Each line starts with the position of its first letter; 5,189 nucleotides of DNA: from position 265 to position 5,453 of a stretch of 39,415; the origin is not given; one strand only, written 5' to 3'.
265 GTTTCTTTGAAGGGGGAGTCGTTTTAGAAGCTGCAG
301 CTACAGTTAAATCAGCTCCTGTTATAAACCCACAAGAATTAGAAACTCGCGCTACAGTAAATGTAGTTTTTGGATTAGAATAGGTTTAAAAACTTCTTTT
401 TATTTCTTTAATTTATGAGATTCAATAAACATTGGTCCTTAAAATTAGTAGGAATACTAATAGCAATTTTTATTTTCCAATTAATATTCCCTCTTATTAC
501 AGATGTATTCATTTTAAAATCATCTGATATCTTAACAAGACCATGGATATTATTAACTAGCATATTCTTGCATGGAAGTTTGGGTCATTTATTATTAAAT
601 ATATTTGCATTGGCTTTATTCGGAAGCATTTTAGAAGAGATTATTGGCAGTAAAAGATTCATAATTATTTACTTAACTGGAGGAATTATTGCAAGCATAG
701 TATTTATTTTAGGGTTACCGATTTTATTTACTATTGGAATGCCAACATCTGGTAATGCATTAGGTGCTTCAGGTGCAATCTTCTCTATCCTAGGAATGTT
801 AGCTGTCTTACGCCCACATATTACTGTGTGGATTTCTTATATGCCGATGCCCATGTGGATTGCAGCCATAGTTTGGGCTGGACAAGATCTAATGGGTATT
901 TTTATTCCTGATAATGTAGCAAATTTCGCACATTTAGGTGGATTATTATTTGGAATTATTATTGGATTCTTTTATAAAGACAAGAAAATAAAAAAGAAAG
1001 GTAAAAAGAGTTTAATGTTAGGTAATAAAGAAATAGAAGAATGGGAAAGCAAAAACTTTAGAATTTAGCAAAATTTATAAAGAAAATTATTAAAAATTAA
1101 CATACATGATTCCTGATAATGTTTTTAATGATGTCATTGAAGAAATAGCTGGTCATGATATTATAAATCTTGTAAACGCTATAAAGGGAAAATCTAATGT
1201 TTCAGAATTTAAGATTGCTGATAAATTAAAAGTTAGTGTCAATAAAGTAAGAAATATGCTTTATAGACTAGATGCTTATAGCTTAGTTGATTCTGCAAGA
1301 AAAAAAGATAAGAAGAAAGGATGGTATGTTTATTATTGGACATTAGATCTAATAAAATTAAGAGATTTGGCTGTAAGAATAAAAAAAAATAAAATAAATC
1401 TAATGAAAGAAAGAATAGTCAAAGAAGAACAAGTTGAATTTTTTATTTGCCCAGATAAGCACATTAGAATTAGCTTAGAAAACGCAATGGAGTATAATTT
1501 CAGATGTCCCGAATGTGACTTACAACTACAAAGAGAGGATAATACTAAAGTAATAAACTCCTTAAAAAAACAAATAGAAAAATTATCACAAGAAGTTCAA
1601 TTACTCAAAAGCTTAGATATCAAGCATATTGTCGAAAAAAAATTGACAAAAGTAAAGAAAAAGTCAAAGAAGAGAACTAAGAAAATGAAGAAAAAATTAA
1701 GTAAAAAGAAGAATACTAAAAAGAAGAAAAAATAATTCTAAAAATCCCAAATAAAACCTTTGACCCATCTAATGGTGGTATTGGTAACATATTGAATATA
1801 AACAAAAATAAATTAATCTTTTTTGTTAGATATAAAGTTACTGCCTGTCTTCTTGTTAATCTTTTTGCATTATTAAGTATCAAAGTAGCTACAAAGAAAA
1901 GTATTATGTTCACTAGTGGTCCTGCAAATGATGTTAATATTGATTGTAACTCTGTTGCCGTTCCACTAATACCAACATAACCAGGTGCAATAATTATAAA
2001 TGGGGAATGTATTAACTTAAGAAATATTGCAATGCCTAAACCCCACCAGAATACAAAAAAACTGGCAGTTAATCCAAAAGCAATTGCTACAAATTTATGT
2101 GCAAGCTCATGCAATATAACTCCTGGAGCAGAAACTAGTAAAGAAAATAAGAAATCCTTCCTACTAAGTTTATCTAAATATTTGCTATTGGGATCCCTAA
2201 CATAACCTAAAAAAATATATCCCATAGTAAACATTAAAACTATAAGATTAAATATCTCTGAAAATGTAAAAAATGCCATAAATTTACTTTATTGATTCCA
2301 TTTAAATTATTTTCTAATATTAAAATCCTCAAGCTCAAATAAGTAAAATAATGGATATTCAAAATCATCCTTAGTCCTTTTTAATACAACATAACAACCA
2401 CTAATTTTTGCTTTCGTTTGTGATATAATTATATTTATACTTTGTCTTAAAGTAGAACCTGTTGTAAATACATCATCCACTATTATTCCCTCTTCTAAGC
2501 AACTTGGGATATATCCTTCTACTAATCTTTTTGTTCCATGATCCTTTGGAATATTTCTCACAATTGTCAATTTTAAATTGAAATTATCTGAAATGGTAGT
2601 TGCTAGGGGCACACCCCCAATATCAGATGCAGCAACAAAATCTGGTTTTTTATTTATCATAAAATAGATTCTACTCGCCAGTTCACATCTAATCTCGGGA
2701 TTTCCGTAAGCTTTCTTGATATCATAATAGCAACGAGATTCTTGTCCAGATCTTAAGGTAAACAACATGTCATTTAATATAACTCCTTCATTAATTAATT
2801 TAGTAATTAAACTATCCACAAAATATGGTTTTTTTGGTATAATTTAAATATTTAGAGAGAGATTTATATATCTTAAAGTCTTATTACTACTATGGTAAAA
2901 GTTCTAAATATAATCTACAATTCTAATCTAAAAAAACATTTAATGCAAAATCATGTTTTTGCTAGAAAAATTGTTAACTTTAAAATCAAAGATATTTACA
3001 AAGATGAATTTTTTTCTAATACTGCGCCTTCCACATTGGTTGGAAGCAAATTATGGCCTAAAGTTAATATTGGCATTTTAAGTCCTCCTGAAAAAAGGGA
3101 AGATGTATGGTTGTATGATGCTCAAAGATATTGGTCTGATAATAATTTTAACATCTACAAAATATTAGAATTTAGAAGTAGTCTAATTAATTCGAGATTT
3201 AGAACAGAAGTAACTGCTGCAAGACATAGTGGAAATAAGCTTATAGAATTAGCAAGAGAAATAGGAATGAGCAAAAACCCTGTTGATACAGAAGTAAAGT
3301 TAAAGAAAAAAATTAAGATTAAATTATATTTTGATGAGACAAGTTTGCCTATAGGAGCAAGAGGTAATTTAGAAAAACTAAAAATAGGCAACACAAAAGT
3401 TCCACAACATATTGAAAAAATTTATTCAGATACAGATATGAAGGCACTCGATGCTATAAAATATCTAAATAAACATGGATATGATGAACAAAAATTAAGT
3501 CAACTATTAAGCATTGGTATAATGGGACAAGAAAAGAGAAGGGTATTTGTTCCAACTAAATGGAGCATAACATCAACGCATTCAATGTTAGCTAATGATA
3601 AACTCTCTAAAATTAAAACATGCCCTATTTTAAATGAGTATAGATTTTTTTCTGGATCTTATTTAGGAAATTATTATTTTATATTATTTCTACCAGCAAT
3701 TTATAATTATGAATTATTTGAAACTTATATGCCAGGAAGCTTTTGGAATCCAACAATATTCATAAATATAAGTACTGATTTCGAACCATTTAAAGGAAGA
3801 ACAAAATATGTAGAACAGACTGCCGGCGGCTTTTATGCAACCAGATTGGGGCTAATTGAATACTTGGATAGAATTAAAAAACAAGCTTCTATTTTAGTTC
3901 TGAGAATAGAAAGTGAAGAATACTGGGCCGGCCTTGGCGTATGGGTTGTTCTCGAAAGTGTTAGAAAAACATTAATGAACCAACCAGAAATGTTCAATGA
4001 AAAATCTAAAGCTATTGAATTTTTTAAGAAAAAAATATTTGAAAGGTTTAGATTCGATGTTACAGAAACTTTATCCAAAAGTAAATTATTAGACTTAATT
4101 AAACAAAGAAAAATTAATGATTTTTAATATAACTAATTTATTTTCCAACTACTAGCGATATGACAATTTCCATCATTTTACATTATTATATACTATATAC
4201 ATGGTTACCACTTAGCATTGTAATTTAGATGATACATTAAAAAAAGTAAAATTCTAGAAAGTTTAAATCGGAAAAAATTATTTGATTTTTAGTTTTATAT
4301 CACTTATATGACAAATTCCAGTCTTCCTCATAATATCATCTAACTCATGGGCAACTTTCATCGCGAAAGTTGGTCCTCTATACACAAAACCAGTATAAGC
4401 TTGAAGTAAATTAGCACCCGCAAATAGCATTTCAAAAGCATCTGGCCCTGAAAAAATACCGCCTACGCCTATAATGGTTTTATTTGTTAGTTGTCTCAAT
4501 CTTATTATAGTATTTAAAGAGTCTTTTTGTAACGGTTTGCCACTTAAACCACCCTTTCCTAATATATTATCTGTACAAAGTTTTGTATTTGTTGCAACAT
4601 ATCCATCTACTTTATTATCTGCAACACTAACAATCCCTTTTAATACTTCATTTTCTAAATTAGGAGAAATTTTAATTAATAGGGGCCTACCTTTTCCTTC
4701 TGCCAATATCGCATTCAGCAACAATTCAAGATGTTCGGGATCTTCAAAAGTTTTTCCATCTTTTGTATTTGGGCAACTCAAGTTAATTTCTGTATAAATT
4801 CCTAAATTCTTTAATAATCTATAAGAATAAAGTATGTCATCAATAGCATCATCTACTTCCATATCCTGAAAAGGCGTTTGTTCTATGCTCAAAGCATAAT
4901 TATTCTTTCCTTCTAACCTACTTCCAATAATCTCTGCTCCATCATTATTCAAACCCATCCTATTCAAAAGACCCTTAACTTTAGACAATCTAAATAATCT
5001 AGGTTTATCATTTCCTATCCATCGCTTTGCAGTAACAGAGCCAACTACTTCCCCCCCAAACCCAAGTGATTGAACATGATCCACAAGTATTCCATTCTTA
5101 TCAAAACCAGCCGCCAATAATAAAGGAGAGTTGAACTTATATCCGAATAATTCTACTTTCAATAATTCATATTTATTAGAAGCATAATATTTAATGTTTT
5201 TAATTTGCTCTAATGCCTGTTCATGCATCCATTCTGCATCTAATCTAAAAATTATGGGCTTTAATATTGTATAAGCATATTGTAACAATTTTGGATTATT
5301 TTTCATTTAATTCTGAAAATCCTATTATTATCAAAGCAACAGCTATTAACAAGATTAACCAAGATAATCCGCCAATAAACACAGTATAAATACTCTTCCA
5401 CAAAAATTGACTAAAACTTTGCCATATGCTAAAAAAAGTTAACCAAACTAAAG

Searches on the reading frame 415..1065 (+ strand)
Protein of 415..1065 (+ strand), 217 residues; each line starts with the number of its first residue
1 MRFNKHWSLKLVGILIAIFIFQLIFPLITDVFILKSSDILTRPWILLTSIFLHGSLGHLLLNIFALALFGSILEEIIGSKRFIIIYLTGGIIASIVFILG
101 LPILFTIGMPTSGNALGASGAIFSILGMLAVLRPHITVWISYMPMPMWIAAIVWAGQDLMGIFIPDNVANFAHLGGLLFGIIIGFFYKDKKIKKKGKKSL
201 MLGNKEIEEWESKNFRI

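Call 72: search_protein_families(library=pfam, proteins=[window:415-1065:+], max_evalue=0.0001)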
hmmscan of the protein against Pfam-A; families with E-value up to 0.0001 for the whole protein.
window:415-1065:+ (217 aa): 2 families
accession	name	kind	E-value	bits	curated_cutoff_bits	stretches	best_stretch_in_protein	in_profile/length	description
PF01694.28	Rhomboid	-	3.7e-30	105.4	22.6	1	42-187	3-140/143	Rhomboid domain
PF08551.15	DUF1751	-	1.6e-05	25.8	22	1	39-110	4-75/99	Eukaryotic integral membrane protein (DUF1751)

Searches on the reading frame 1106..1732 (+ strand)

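Call 72: search_protein_families(library=pfam, proteins=[window:1106-1732:+], max_evalue=0.0001)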
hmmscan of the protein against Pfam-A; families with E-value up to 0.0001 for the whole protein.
window:1106-1732:+ (209 aa): 1 family
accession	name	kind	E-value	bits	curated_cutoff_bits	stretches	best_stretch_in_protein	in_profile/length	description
PF02002.24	TFIIE_alpha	-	1.7e-13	50.8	22.9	1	7-108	3-100/105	TFIIE alpha subunit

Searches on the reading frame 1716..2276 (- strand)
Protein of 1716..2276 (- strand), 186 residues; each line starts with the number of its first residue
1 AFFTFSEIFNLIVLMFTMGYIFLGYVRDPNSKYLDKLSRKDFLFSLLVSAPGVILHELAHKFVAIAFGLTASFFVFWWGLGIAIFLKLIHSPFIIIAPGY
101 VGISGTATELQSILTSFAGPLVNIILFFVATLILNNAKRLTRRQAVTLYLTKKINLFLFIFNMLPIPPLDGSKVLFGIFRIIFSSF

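Call 72: search_protein_families(library=pfam, proteins=[window:1716-2276:-], max_evalue=0.0001)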
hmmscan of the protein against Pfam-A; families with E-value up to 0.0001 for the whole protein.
window:1716-2276:- (186 aa): 1 family
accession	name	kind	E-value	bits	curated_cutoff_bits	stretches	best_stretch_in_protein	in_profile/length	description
PF02163.28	Peptidase_M50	-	5.5e-13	49.2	27.2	2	147-183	162-198/221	Peptidase family M50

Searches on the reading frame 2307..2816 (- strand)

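Call 72: search_protein_families(library=pfam, proteins=[window:2307-2816:-], max_evalue=0.0001)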
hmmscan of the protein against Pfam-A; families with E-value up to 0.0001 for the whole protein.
window:2307-2816:- (169 aa): 1 family
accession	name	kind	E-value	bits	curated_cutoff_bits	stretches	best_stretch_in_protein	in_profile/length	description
PF00156.33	Pribosyltran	-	1.6e-10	40.9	26.3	1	45-148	17-127/158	Phosphoribosyl transferase domain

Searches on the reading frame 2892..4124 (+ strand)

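Call 72: search_protein_families(library=pfam, proteins=[window:2892-4124:+], max_evalue=0.0001)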
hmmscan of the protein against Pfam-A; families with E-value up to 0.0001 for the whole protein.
window:2892-4124:+ (411 aa): 2 families
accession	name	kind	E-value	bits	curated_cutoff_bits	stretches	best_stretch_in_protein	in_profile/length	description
PF04894.17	Nre_N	-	3.1e-72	244.1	25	1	33-286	21-270/270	Archaeal Nre, N-terminal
PF04895.17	Nre_C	-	7.8e-26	90.6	27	1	298-411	1-110/110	Archaeal Nre, C-terminal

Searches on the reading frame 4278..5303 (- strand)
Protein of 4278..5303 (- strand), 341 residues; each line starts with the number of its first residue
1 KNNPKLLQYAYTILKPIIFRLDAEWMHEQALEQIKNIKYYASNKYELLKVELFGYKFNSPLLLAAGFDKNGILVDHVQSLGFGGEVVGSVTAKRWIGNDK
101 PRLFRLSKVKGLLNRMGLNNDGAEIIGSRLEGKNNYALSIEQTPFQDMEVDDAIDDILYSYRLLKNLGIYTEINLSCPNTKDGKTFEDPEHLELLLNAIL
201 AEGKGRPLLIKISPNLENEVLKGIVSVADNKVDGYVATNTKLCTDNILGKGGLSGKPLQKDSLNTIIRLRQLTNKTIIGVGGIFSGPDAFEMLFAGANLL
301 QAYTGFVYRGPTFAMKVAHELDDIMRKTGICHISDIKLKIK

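Call 72: search_protein_families(library=pfam, proteins=[window:4278-5303:-], max_evalue=0.0001)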
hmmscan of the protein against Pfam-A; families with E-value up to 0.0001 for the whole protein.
window:4278-5303:- (341 aa): 1 family
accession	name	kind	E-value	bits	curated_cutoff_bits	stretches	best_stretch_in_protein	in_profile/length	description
PF01180.27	DHO_dh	-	5.6e-62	210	27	1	48-325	2-291/291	Dihydroorotate dehydrogenase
